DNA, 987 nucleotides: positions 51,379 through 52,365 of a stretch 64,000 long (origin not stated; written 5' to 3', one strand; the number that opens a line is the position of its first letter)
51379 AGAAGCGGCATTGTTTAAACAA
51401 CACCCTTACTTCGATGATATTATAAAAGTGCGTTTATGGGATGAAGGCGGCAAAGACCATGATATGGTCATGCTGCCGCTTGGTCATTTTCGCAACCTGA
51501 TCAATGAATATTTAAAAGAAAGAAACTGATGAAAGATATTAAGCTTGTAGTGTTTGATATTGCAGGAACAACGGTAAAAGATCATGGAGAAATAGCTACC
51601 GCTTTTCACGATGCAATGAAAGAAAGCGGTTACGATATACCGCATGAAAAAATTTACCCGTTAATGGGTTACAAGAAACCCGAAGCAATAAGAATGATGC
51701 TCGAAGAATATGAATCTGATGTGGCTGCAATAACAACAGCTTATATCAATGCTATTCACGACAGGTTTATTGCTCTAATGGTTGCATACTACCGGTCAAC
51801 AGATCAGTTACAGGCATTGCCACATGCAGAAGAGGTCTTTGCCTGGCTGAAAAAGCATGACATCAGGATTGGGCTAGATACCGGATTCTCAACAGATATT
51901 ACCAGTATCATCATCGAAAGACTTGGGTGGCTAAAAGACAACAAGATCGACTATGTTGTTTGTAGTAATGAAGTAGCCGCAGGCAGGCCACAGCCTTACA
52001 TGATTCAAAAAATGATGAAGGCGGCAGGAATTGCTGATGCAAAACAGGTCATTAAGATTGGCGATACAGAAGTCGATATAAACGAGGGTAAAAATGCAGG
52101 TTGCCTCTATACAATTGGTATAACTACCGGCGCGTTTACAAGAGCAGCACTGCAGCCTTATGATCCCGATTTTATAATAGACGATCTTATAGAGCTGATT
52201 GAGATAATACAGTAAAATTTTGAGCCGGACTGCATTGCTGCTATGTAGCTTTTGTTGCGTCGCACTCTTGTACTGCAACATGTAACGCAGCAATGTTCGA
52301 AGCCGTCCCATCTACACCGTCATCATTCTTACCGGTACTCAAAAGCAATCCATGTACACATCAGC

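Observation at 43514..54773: SusC/SusD-linked putative (amino)phosphonate utilisation locus with an XRE-cupin regulator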

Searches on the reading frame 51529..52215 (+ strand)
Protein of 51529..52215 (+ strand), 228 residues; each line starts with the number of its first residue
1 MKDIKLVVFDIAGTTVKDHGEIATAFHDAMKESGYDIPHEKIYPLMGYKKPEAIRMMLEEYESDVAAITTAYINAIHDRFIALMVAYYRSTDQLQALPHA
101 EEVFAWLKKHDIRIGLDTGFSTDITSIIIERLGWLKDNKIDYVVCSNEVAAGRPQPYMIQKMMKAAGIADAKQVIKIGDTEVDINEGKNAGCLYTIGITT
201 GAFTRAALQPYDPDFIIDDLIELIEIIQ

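Call 3: search_protein_families(library=pfam, proteins=[window:51529-52215:+], max_evalue=0.01)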
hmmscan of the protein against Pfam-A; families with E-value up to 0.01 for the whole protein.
window:51529-52215:+ (228 aa): 3 families
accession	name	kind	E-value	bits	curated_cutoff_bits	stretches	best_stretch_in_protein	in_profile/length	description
PF13419.12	HAD_2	-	5.6e-20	72.6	23.8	1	7-192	1-173/178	Haloacid dehalogenase-like hydrolase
PF00702.32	Hydrolase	-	3.8e-18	67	26.4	1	4-191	1-191/191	haloacid dehalogenase-like hydrolase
PF13242.12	Hydrolase_like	-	3.1e-10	40.2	22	1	151-223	2-75/75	HAD-hyrolase-like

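Call 4: search_protein_families(library=ncbifam, proteins=[window:51529-52215:+], max_evalue=0.01)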
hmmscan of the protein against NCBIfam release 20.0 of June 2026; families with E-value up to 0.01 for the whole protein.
window:51529-52215:+ (228 aa): 32 families (the best 25 are shown)
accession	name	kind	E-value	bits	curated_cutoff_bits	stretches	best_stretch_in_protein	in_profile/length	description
TIGR03351.1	PhnX-like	hypoth_equivalog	1.3e-56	192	218.9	1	4-227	1-219/220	phosphonatase-like hydrolase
TIGR01422.2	phosphonatase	equivalog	5.9e-39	133.9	220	1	4-202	1-203/251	phosphonoacetaldehyde hydrolase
NF009695.0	PRK13222.1-2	equivalog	6.9e-18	65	225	1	2-227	4-222/226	phosphoglycolate phosphatase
NF009804.0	PRK13288.1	equivalog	1.4e-17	63.9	218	1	3-227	2-210/215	pyrophosphatase PpaX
NF053653.1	InDiPhoBT2121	equivalog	5.6e-16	58.8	245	1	5-225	2-213/216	inorganic diphosphatase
TIGR01454.1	AHBA_synth_RP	hypoth_equivalog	4.6e-15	55.8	246.65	1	85-226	65-202/205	AHBA synthesis associated protein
TIGR01449.2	PGP_bact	equivalog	1.9e-14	53.7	180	1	7-225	1-211/213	phosphoglycolate phosphatase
NF009697.0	PRK13222.1-4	equivalog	9.8e-13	48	327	1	2-227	5-222/232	phosphoglycolate phosphatase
TIGR02253.1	CTE7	subfamily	1e-11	45.1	169.75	1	4-224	2-221/221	TIGR02253 family HAD-type hydrolase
TIGR02009.1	PGMB-YQAB-SF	subfamily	2.5e-11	44.1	153.35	1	5-192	2-181/186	beta-phosphoglucomutase family hydrolase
NF009698.0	PRK13223.1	equivalog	8.7e-11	41.5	466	1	5-224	14-226/272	phosphoglycolate phosphatase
NF009694.0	PRK13222.1-1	equivalog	2.5e-10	40.1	415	1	96-224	112-236/252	phosphoglycolate phosphatase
TIGR01990.1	bPGM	equivalog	4e-10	40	189.4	1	4-198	1-186/187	beta-phosphoglucomutase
NF053830.1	RUBPPhHalo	equivalog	5.9e-10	39.2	330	1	81-227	88-234/234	ribulose-1,5-bisphosphate 5-phosphatase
TIGR02252.1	DREG-2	subfamily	1.4e-09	38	155.2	1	10-192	6-199/203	HAD hydrolase, REG-2-like, family IA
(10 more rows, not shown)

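Call 26: search_solved_structures(query=window:51529-52212:+, max_evalue=1e-10, show_alignments=2)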
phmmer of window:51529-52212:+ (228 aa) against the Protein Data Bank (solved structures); distinct sequences matched with E-value up to 1e-10: 6.
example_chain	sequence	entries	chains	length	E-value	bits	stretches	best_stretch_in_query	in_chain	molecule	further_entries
1rql_A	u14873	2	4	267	2e-19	73.3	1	4-208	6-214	Phosphonoacetaldehyde Hydrolase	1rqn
1fez_A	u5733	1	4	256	2.6e-19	72.9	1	4-208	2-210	PHOSPHONOACETALDEHYDE HYDROLASE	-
2iof_A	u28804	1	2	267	3e-19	72.7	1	4-208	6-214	Phosphonoacetaldehyde hydrolase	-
2ioh_A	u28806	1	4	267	7.7e-19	71.4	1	4-208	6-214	Phosphonoacetaldehyde hydrolase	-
1rdf_A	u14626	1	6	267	1.5e-18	70.4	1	4-208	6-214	phosphonoacetaldehyde hydrolase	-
1swv_A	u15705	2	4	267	3.9e-18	69.1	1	4-208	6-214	phosphonoacetaldehyde hydrolase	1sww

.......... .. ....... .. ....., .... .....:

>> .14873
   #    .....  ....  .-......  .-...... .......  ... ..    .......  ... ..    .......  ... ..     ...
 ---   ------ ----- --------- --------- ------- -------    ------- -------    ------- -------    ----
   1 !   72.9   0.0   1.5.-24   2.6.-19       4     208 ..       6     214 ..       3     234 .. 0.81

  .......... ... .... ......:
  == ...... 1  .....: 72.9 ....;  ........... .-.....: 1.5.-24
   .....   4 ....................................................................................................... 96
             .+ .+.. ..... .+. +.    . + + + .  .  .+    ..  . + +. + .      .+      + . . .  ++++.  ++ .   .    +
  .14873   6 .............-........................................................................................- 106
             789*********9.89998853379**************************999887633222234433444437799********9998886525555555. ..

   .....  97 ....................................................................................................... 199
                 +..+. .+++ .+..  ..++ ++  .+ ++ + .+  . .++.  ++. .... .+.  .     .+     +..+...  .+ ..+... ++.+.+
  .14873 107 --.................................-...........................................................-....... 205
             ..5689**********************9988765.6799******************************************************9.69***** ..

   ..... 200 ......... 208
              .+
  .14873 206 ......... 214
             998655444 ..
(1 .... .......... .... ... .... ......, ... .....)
